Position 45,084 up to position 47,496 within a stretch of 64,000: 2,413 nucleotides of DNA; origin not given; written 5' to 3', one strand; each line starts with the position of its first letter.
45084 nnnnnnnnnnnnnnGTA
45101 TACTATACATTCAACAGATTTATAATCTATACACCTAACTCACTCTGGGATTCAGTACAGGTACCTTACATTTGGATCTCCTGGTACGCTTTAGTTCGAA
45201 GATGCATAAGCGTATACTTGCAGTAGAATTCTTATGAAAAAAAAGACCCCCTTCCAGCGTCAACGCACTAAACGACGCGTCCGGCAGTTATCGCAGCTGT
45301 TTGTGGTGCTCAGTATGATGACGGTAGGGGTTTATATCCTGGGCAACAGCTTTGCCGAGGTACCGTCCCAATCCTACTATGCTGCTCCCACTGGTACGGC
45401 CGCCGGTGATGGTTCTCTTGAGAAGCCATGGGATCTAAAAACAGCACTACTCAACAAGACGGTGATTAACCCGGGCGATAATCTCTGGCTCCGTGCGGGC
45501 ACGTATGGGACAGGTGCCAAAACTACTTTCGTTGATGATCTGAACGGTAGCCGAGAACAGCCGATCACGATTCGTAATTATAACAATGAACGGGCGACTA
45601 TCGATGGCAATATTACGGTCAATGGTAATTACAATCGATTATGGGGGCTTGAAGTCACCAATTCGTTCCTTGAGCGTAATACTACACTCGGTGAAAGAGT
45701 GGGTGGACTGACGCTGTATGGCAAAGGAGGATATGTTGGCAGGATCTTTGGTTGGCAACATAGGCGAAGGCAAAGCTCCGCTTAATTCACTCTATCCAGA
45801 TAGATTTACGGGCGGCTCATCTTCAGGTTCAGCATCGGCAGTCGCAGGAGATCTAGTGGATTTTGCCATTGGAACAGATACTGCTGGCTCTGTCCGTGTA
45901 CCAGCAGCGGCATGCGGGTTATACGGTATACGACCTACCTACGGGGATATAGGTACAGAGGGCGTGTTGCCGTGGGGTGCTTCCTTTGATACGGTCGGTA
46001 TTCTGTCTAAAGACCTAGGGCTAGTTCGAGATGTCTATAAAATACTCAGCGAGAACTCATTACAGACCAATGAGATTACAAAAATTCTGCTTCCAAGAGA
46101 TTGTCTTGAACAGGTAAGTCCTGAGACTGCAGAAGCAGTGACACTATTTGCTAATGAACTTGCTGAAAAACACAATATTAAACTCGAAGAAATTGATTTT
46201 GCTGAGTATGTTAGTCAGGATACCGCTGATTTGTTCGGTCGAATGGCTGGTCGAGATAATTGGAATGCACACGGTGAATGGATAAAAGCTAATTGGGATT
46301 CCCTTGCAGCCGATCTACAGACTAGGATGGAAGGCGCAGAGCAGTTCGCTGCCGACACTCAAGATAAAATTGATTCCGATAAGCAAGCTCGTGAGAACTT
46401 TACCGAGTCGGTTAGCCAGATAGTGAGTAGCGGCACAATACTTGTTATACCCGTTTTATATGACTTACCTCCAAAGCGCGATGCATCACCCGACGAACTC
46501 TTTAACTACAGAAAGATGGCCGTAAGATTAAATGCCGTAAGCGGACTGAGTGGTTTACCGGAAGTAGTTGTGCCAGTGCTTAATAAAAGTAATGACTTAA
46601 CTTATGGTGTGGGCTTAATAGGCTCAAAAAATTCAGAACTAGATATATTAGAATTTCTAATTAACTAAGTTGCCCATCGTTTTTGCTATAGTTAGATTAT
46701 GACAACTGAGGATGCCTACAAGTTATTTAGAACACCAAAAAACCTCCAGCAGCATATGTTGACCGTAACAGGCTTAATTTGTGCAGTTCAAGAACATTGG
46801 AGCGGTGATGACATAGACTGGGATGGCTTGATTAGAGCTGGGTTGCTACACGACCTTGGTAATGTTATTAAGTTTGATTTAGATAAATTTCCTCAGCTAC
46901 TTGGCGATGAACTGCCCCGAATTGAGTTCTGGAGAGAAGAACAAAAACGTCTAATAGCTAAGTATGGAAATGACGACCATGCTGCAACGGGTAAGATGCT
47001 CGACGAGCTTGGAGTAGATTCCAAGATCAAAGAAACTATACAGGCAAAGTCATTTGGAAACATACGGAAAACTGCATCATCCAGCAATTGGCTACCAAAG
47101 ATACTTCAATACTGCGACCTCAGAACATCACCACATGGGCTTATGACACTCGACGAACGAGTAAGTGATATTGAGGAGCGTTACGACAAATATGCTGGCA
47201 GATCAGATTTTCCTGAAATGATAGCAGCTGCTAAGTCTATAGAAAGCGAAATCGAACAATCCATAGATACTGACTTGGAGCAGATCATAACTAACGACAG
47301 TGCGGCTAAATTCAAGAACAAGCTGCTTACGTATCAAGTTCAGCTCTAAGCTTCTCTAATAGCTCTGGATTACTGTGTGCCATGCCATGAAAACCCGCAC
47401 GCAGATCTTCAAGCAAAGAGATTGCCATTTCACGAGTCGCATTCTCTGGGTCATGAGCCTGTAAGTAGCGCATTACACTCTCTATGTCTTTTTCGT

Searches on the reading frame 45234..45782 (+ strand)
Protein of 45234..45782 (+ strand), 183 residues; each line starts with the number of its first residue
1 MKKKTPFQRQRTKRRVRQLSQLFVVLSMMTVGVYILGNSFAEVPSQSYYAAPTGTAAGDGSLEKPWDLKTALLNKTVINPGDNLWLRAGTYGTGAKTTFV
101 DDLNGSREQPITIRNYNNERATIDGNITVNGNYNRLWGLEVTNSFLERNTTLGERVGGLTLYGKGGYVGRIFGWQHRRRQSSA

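Call 39: search_protein_families(library=pfam, proteins=[window:45234-45782:+], max_evalue=0.001)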
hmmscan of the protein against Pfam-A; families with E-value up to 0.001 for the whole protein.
window:45234-45782:+ (183 aa): 0 families

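Call 42: search_protein_families(library=ncbifam, proteins=[window:45234-45782:+], max_evalue=0.01)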
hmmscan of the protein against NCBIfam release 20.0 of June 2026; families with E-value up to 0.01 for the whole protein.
window:45234-45782:+ (183 aa): 2 families
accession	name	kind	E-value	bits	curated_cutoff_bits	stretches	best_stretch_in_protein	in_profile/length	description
NF041899.1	pec_ly_PelN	equivalog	2.4e-07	29.9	740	1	33-93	13-71/437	pectate lyase PelN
NF041903.1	exo-PATE_PelX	equivalog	0.00016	20.2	1490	1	45-144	389-480/734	pectate disaccharide-lyase PelX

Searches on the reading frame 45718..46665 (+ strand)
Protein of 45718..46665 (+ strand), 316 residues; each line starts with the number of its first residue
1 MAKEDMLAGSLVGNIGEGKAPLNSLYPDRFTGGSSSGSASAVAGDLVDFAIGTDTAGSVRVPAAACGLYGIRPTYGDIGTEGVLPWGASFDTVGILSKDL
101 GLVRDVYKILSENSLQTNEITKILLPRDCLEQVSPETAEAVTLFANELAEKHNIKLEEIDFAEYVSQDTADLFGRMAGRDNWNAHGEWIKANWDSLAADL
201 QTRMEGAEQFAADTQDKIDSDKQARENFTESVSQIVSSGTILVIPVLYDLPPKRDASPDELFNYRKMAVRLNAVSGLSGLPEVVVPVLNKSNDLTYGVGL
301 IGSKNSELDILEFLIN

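Call 39: search_protein_families(library=pfam, proteins=[window:45718-46665:+], max_evalue=0.001)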
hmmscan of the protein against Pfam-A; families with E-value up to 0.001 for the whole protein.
window:45718-46665:+ (316 aa): 1 family
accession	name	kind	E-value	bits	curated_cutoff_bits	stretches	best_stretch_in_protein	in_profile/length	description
PF01425.27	Amidase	-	1.8e-36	126.6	27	1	22-309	118-443/445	Amidase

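Call 42: search_protein_families(library=ncbifam, proteins=[window:45718-46665:+], max_evalue=0.01)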
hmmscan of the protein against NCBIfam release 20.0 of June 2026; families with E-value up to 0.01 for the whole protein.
window:45718-46665:+ (316 aa): 26 families (the best 25 are shown)
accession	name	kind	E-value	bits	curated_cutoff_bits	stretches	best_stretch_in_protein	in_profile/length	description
NF006169.0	PRK08310.1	equivalog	1.2e-71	242.2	391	1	3-312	80-385/395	amidase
TIGR00132.1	gatA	equivalog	3.8e-33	114.9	481.1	2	27-111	134-218/466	Asp-tRNA(Asn)/Glu-tRNA(Gln) amidotransferase subunit GatA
NF006043.0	PRK08186.1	subfamily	7.7e-31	107.2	487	1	7-310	124-437/600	allophanate hydrolase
TIGR02713.1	allophanate_hyd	equivalog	1.6e-30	106.1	511.05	1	6-312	86-404/563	allophanate hydrolase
NF006631.0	PRK09201.1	equivalog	1.7e-29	102.9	461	1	23-121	145-243/466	AtzE family amidohydrolase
TIGR02715.1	amido_AtzE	subfamily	1.2e-27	97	425.75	1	26-121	141-236/452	AtzE family amidohydrolase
NF005460.0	PRK07056.1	subfamily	7.6e-26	91.1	447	1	27-261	155-393/457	amidase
NF005688.0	PRK07488.1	equivalog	1.7e-24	86.5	532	1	23-139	147-268/474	indoleacetamide hydrolase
NF004766.0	PRK06102.1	equivalog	6.6e-24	84.8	559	1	28-307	152-437/455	amidase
NF005517.0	PRK07139.1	equivalog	5.1e-23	81.5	546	1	23-113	109-198/439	amidase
NF004622.0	PRK05962.1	equivalog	7.4e-22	77.8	463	1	19-218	122-327/431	amidase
NF005565.0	PRK07235.1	subfamily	1e-20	73.9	545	1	23-99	160-236/506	amidase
NF005687.0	PRK07487.1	subfamily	1.4e-19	70.3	428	2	23-78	145-200/468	amidase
NF005219.0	PRK06707.1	equivalog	3.2e-19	68.7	498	1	29-107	221-300/536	amidase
NF006006.0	PRK08137.1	equivalog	3.4e-19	69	534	1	22-99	178-255/529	amidase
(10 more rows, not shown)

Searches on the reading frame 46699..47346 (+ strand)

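Call 39: search_protein_families(library=pfam, proteins=[window:46699-47346:+], max_evalue=0.001)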
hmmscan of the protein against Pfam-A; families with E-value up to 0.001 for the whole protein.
window:46699-47346:+ (216 aa): 0 families

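Call 42: search_protein_families(library=ncbifam, proteins=[window:46699-47346:+], max_evalue=0.01)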
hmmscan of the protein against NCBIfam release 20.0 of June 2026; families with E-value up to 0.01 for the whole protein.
window:46699-47346:+ (216 aa): 2 families
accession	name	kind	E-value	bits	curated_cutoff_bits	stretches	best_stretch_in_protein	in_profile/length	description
TIGR00277.1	HDIG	domain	0.00011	21.9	27.6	1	14-116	3-80/84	HDIG domain-containing metalloprotein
TIGR00295.1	TIGR00295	hypoth_equivalog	0.0053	16.5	172.35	0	6-63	4-63/164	TIGR00295 family protein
